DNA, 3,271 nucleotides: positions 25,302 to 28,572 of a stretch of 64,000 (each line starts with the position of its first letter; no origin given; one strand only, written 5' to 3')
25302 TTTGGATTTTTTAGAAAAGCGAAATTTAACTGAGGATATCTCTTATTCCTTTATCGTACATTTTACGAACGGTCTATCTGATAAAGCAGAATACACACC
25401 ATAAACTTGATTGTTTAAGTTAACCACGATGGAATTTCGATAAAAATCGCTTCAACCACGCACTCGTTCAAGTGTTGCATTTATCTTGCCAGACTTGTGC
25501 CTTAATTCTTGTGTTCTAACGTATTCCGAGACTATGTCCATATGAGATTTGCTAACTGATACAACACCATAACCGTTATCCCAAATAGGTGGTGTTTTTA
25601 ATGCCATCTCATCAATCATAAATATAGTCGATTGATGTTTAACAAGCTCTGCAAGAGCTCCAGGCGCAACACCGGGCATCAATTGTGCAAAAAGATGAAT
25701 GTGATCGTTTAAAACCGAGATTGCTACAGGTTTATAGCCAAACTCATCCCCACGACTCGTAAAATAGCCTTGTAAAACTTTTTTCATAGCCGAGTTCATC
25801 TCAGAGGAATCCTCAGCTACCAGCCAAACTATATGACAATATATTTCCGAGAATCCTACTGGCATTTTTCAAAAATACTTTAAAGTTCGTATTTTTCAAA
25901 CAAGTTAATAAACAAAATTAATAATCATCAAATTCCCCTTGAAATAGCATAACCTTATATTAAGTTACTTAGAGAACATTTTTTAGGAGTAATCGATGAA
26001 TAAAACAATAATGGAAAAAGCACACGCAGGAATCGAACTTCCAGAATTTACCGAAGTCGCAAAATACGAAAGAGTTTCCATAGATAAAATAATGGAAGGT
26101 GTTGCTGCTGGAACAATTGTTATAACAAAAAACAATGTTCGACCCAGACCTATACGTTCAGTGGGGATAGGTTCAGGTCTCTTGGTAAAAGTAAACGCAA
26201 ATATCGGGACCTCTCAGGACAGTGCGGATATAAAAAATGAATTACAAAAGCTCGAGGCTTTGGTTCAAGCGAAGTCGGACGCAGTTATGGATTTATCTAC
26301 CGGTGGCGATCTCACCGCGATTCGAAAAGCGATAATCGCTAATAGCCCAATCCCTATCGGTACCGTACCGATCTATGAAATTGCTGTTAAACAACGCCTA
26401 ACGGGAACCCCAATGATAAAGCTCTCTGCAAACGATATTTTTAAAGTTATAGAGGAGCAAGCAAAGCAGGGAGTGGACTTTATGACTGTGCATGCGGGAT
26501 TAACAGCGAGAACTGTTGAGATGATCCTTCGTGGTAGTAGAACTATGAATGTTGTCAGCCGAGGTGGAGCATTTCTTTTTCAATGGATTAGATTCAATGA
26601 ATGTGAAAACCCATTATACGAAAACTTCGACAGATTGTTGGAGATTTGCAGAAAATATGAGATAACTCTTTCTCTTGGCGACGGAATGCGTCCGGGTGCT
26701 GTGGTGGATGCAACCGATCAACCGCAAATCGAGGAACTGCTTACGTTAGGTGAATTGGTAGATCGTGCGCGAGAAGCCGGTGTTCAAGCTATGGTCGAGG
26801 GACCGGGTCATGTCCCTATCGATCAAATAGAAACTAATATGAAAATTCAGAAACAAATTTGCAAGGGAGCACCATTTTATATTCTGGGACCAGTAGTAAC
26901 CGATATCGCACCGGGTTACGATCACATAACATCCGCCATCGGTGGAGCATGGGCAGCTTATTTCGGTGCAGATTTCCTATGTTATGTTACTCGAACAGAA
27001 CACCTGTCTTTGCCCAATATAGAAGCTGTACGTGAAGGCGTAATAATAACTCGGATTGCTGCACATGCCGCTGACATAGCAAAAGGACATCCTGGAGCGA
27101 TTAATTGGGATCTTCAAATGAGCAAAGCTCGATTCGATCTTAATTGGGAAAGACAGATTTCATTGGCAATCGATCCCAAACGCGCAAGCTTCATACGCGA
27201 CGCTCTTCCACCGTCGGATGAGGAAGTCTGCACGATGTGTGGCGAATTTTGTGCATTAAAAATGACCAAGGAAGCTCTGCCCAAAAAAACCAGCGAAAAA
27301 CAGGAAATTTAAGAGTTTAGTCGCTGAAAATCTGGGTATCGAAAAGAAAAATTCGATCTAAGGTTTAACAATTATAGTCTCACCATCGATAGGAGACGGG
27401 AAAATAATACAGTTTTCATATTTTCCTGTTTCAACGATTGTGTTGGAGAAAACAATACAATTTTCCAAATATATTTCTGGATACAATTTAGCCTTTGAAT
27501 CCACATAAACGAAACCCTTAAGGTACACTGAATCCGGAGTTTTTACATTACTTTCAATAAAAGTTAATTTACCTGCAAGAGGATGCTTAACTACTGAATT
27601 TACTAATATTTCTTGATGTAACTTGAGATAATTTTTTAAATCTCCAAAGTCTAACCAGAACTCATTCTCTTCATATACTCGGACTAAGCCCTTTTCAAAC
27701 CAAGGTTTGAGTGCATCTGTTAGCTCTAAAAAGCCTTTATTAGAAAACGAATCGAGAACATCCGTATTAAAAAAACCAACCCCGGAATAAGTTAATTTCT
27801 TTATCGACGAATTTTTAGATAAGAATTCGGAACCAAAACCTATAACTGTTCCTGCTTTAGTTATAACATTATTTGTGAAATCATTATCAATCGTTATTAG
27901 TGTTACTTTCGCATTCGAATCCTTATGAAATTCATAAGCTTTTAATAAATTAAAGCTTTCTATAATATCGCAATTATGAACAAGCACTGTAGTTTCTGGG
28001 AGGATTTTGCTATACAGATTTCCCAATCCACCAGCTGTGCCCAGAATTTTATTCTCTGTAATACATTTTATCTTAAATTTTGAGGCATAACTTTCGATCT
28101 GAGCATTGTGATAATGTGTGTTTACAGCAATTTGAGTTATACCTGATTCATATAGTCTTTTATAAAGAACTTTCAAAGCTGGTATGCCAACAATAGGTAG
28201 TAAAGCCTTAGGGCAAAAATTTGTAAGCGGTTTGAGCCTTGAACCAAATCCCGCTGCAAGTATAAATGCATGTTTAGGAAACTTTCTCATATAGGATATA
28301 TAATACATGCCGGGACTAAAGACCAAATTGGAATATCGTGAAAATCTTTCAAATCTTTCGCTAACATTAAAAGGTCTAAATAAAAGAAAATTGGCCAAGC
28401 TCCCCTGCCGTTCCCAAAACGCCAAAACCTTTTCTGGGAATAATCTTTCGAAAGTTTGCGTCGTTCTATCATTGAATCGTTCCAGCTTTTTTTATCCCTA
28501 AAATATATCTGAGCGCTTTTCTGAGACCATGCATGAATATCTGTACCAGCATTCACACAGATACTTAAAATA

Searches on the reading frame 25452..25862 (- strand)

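Call 80: search_protein_families(library=pfam, proteins=[window:25452-25862:-], max_evalue=0.00001)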
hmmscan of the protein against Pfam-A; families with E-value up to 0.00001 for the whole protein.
window:25452-25862:- (136 aa): 1 family
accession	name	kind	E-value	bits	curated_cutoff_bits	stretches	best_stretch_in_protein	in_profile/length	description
PF01797.21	Y1_Tnp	-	1.7e-15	57.6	23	1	5-118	3-121/121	Transposase IS200 like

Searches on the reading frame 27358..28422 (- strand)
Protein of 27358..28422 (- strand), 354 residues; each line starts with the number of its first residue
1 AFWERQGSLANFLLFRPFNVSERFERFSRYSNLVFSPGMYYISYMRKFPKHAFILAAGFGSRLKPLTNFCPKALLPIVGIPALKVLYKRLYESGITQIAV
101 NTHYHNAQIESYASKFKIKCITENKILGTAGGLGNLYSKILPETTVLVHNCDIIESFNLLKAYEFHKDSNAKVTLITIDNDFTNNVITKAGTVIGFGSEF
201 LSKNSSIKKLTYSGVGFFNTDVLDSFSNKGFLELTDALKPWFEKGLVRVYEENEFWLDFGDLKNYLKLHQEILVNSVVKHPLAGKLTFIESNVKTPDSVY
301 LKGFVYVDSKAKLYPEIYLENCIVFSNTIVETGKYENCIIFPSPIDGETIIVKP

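Call 6: search_protein_families(library=pfam, proteins=[window:27358-28422:-], max_evalue=0.0001)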
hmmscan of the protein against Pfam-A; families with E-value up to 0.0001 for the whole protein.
window:27358-28422:- (354 aa): 2 families
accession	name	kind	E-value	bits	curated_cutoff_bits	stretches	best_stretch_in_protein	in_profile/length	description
PF00483.29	NTP_transferase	-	4.1e-21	76.1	21.2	1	52-272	2-242/245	Nucleotidyl transferase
PF12804.13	NTP_transf_3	-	1.2e-09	39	27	1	52-154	1-97/160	MobA-like NTP transferase domain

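Call 48: search_protein_families(library=padloc, proteins=[window:27358-28422:-], max_evalue=0.01)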
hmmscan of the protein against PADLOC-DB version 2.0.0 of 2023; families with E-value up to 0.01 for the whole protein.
window:27358-28422:- (354 aa): 0 families
